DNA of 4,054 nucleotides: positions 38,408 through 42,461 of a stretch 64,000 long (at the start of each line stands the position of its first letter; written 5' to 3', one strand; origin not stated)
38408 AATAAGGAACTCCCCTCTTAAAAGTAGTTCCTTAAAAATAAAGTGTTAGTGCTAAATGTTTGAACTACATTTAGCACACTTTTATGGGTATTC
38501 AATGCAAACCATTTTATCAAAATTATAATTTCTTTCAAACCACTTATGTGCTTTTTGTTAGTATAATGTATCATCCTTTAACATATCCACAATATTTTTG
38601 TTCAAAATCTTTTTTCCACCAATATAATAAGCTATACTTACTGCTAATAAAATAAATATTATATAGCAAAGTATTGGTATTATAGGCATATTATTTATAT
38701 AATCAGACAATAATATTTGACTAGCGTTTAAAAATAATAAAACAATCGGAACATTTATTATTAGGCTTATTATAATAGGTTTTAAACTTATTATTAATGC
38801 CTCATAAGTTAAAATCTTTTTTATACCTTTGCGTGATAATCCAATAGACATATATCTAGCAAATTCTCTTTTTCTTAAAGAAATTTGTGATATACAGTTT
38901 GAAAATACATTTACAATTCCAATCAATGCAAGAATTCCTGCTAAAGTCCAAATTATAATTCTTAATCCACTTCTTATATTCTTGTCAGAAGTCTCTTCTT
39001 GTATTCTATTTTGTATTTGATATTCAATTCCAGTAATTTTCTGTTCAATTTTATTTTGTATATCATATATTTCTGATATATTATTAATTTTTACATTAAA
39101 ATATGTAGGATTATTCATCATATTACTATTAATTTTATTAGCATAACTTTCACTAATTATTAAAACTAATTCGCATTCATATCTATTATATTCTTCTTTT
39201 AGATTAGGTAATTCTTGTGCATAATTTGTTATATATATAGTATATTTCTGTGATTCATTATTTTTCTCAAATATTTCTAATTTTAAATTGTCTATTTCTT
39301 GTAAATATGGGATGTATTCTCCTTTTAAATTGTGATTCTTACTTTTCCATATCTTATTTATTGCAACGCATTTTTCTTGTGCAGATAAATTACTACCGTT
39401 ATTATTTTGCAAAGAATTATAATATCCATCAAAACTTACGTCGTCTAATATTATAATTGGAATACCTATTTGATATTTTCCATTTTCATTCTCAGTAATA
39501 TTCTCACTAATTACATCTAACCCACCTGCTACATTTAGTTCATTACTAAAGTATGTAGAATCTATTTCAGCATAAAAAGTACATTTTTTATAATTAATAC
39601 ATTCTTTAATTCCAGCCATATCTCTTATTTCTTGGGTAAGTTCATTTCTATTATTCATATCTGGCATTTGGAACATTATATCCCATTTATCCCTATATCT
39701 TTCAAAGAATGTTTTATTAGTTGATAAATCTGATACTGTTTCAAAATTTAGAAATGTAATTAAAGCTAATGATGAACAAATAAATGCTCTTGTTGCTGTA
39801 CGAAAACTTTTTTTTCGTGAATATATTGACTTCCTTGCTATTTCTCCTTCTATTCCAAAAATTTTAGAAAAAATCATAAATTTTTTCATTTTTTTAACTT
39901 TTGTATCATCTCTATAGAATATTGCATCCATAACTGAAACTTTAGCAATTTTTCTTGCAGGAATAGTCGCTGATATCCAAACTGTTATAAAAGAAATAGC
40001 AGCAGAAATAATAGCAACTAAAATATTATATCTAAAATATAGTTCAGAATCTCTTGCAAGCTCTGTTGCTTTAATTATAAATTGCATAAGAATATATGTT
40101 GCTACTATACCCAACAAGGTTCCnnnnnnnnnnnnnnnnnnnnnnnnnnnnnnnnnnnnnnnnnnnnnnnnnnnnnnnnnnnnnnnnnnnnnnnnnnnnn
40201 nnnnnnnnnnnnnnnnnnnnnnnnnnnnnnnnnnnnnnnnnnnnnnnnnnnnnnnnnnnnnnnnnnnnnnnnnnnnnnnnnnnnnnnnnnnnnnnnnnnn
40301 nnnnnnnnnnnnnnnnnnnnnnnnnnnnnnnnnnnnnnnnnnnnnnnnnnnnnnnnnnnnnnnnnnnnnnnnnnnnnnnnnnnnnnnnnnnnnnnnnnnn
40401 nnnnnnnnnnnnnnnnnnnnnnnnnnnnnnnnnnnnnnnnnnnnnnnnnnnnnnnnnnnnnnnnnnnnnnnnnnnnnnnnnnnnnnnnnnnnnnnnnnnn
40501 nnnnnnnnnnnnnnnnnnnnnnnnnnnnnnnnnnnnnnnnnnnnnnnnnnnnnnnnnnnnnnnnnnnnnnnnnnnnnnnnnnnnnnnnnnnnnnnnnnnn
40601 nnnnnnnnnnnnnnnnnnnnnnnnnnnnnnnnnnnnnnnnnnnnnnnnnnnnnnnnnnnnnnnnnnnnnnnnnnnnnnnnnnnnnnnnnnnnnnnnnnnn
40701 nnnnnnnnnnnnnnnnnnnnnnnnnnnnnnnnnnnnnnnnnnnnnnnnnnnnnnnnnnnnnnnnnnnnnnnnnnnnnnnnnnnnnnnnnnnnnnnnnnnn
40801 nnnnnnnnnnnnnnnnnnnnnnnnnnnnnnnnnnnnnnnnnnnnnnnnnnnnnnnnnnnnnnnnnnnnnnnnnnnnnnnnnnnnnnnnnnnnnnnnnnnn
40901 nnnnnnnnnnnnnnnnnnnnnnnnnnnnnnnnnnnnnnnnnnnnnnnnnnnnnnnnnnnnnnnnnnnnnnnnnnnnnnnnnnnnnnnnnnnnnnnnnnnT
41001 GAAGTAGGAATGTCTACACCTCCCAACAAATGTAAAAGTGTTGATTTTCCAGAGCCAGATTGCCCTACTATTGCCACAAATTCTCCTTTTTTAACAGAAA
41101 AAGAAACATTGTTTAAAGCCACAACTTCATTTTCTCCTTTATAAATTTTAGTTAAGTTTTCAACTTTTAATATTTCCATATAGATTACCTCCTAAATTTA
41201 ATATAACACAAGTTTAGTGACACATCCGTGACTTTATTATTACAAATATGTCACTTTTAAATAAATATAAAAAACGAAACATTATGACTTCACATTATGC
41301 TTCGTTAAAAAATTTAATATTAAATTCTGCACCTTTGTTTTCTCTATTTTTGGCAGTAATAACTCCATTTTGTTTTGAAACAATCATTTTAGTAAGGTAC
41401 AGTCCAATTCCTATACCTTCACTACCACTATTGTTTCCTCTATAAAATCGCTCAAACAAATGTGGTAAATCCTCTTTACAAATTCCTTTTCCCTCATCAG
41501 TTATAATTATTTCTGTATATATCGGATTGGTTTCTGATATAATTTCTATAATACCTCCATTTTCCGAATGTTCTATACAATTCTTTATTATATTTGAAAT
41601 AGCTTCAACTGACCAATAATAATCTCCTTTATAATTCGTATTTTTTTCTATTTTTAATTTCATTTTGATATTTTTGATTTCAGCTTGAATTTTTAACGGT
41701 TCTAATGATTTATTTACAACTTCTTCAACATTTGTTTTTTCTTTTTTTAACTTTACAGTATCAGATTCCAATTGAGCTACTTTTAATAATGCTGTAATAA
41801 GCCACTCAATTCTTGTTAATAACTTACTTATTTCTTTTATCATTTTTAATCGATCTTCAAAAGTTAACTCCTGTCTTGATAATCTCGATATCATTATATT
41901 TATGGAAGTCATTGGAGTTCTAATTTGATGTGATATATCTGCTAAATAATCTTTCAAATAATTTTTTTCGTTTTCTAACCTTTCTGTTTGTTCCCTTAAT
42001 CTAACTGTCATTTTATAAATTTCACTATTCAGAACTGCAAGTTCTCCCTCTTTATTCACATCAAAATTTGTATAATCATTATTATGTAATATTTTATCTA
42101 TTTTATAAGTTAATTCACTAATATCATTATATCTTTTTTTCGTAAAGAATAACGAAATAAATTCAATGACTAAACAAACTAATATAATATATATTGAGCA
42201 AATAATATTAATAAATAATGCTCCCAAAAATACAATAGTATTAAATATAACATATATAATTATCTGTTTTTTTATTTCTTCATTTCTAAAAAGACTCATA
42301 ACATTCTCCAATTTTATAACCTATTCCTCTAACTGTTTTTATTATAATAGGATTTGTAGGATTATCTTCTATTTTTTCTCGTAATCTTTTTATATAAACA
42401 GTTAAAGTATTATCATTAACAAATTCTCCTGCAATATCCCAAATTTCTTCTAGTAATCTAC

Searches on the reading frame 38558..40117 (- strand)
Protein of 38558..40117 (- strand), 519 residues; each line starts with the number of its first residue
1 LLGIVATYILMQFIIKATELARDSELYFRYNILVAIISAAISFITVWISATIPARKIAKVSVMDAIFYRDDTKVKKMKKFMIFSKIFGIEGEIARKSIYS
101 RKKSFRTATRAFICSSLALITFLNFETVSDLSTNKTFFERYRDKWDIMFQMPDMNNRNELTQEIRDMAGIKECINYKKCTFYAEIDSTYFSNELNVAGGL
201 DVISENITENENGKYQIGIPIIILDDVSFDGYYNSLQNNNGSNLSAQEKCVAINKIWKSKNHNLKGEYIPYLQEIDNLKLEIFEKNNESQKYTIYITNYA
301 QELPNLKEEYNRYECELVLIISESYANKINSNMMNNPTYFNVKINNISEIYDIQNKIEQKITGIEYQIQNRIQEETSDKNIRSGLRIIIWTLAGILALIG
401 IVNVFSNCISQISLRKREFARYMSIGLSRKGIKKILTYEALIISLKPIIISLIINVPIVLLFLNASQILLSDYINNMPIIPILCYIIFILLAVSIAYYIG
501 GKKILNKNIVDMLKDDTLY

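Call 104: search_protein_families(library=phrogs, proteins=[window:38558-40117:-])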
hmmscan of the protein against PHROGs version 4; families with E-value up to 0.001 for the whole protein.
window:38558-40117:- (519 aa): 1 family
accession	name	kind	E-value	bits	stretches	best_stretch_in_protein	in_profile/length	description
phrog_31849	-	unknown function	3.8e-18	65.8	2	314-493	663-847/869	-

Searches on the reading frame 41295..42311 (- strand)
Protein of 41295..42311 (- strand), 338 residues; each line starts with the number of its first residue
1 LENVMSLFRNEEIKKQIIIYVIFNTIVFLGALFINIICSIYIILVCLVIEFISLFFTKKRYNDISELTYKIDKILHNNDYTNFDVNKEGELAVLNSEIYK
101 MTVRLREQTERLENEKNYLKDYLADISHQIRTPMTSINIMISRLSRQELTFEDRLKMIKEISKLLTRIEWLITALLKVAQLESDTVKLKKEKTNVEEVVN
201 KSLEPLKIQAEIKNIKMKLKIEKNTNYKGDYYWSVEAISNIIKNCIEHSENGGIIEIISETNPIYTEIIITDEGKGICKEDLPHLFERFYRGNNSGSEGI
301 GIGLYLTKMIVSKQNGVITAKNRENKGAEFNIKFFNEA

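Call 104: search_protein_families(library=phrogs, proteins=[window:41295-42311:-])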
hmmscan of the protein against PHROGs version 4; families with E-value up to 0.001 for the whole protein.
window:41295-42311:- (338 aa): 7 families
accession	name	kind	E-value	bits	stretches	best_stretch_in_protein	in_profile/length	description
phrog_857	-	unknown function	7.1e-63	214.5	1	15-335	143-459/468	-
phrog_10912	-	other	1.1e-36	127.2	1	59-334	666-959/970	kinase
phrog_20458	-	unknown function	2.5e-24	86.6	1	84-334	407-667/829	-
phrog_20778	-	unknown function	4.8e-09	36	1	87-334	427-670/675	-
phrog_28116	-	unknown function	2.6e-06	27.7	1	99-334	264-500/512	-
phrog_18358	-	unknown function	0.00027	20.1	1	101-332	416-648/904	-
phrog_8137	-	unknown function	0.00087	19.2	0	65-333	308-558/572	-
